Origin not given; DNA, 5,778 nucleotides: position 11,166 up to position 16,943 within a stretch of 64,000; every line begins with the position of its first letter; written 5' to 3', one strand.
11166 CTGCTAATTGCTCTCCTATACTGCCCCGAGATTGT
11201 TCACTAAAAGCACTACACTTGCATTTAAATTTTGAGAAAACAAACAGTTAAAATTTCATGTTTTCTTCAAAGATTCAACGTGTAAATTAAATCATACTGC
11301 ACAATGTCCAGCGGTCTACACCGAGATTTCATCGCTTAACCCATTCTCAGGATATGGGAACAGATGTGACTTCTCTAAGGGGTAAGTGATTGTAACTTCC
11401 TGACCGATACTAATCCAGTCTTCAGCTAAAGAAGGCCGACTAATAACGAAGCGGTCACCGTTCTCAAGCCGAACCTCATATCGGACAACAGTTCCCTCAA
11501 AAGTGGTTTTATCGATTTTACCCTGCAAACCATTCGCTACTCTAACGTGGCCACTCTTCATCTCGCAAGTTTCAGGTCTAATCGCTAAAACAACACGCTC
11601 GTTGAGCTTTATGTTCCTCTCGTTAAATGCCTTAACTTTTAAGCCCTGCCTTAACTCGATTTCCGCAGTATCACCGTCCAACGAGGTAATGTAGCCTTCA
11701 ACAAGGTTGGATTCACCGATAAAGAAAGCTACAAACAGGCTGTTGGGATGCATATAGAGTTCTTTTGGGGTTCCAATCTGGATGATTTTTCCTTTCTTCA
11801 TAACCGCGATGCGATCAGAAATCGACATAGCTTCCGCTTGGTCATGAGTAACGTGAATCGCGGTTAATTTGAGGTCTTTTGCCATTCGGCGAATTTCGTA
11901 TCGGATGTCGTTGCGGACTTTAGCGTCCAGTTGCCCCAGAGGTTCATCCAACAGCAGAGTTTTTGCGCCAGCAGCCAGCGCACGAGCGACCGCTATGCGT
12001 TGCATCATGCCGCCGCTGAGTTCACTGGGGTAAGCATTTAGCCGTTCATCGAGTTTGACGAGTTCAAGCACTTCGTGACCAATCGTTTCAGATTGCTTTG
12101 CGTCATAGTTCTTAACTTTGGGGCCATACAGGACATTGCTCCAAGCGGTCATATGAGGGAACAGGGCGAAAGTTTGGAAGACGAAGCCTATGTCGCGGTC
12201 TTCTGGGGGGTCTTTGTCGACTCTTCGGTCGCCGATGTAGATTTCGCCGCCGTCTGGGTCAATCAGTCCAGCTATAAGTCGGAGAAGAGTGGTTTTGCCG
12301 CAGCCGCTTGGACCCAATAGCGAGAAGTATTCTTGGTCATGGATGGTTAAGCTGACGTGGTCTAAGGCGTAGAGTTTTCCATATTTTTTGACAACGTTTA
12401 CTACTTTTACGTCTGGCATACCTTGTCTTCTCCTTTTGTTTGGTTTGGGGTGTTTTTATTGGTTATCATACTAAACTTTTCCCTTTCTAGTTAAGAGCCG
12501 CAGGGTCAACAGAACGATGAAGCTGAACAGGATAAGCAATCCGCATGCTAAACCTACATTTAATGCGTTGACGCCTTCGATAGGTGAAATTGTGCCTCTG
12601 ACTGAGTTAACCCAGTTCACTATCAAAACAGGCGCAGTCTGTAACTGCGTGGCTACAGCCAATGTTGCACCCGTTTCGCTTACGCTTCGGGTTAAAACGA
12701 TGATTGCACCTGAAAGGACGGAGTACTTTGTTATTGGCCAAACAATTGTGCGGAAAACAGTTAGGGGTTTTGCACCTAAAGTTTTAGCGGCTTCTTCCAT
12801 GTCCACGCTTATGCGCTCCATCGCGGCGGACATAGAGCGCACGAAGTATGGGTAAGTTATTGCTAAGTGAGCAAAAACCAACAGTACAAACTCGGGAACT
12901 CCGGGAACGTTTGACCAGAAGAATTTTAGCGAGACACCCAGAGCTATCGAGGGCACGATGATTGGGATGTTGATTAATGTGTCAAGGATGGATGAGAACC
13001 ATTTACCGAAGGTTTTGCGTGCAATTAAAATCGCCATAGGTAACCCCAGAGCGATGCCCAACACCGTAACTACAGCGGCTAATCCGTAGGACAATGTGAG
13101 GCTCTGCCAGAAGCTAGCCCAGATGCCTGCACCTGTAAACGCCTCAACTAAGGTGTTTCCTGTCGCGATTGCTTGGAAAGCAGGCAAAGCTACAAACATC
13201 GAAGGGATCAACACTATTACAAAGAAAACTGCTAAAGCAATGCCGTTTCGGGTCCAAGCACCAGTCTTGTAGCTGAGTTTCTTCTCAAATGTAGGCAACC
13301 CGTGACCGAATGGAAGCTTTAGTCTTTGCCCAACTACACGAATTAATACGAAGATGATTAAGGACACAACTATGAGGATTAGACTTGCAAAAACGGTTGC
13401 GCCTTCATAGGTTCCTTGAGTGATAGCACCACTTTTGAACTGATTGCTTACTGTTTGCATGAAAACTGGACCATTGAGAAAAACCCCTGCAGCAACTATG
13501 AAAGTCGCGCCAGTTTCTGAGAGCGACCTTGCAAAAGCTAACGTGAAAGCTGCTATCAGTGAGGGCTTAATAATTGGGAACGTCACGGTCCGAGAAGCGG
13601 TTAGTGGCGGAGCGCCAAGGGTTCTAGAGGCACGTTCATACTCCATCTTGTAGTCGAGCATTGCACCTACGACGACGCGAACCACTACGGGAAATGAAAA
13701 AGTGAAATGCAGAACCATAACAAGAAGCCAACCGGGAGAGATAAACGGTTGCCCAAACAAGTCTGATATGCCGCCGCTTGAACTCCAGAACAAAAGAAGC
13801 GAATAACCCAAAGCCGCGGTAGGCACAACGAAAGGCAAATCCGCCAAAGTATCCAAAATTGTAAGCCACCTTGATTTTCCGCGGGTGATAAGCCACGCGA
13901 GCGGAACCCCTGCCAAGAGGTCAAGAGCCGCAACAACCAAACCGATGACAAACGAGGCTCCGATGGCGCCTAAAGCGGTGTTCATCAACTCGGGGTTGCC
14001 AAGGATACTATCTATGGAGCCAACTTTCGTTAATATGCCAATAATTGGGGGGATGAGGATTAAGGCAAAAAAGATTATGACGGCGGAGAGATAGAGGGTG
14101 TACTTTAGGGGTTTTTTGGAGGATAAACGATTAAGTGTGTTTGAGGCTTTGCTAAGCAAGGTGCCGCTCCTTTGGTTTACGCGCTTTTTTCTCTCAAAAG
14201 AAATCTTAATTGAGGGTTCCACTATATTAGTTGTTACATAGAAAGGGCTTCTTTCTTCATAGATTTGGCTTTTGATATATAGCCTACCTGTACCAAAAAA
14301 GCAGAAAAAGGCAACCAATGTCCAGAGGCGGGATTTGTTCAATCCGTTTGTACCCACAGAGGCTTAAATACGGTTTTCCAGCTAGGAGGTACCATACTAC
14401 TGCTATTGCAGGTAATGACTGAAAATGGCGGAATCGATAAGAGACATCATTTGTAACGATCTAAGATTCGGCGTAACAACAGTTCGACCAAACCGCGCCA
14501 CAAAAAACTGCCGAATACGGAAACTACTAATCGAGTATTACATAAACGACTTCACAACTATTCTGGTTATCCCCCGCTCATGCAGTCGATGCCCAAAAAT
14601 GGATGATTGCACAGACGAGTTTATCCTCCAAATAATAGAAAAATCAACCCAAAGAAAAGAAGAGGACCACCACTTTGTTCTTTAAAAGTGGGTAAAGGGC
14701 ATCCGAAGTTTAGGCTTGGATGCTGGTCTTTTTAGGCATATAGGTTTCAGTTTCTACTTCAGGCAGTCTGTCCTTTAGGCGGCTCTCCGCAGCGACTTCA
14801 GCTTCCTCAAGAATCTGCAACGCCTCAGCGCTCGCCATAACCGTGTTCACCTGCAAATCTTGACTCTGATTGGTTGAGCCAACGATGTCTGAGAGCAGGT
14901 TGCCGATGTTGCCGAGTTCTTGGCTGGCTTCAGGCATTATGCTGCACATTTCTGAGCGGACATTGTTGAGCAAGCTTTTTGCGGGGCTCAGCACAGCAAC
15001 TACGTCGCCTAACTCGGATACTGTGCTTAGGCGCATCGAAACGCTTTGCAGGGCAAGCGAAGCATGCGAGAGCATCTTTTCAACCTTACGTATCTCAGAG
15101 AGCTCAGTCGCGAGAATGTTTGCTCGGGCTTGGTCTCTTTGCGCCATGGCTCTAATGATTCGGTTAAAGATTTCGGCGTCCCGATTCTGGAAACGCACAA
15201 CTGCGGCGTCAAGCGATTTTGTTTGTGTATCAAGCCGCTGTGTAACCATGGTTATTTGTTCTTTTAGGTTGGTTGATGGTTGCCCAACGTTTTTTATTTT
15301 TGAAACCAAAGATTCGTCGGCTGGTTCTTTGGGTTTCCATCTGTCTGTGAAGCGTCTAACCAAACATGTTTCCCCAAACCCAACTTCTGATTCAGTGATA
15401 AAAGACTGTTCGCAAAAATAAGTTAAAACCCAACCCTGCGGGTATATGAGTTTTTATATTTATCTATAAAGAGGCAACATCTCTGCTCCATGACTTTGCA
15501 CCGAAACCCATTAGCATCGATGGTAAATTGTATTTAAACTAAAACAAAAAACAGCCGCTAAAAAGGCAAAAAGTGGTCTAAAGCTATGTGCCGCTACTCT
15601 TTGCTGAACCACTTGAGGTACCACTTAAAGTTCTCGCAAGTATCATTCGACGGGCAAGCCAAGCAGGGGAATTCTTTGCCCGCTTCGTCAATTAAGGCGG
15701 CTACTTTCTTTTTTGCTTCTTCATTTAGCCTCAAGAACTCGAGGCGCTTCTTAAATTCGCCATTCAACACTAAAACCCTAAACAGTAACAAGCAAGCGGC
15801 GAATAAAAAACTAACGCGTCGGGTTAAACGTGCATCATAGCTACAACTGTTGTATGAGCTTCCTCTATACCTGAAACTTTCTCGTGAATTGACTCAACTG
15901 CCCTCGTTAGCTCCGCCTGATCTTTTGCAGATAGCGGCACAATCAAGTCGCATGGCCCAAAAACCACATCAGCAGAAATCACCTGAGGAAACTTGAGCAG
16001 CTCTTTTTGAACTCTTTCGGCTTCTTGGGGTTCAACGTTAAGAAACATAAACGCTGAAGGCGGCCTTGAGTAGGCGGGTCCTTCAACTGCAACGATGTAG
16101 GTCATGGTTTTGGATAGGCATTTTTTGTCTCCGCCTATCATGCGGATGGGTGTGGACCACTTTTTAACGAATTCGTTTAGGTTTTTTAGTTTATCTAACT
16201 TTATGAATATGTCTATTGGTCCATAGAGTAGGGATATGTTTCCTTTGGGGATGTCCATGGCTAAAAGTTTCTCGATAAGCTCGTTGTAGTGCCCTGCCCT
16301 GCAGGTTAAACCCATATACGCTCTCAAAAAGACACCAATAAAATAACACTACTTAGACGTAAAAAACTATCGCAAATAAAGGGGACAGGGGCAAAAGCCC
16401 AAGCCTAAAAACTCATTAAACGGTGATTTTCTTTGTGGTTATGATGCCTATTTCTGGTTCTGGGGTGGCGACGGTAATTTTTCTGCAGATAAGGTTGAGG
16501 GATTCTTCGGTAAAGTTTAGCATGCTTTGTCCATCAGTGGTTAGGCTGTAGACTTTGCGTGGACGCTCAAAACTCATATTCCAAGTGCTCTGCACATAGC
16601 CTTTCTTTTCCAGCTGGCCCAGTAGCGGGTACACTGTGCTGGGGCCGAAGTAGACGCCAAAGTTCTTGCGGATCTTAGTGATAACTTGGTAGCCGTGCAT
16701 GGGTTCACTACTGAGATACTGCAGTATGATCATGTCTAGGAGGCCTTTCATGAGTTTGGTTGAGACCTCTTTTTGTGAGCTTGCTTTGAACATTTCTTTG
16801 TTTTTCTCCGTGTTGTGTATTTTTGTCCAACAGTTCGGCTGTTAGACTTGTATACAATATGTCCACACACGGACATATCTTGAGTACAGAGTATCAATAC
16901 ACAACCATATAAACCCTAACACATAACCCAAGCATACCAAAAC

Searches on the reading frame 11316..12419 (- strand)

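Call 52: search_protein_families(library=pfam, proteins=[window:11316-12419:-], max_evalue=0.001)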
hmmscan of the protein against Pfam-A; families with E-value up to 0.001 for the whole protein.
window:11316-12419:- (367 aa): 3 families
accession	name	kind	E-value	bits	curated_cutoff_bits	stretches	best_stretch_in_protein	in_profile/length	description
PF00005.33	ABC_tran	-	1.1e-31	110.7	25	1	19-161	1-136/137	ABC transporter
PF08402.16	TOBE_2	-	3.8e-11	43.4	21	1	278-354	1-76/76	TOBE domain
PF13304.12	AAA_21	-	5.3e-05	23.9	27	0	34-66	4-48/304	AAA domain, putative AbiEii toxin, Type IV TA system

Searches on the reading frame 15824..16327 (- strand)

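Call 52: search_protein_families(library=pfam, proteins=[window:15824-16327:-], max_evalue=0.001)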
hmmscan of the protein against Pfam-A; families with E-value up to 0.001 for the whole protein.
window:15824-16327:- (167 aa): 1 family
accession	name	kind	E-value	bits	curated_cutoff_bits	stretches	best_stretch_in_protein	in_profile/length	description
PF01037.27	AsnC_trans_reg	-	6.8e-09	35.9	25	1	96-162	3-70/73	Lrp/AsnC ligand binding domain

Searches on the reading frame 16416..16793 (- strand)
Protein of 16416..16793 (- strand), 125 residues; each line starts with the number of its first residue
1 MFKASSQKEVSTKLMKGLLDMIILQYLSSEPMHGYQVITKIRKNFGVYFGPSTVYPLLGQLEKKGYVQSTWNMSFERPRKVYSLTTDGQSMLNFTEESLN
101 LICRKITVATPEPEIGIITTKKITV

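Call 52: search_protein_families(library=pfam, proteins=[window:16416-16793:-], max_evalue=0.001)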
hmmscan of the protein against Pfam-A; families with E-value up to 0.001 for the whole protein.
window:16416-16793:- (125 aa): 1 family
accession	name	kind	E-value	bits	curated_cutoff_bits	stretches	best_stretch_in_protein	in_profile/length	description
PF03551.20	PadR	-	1.9e-17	63.4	27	1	23-92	1-73/75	Transcriptional regulator PadR-like family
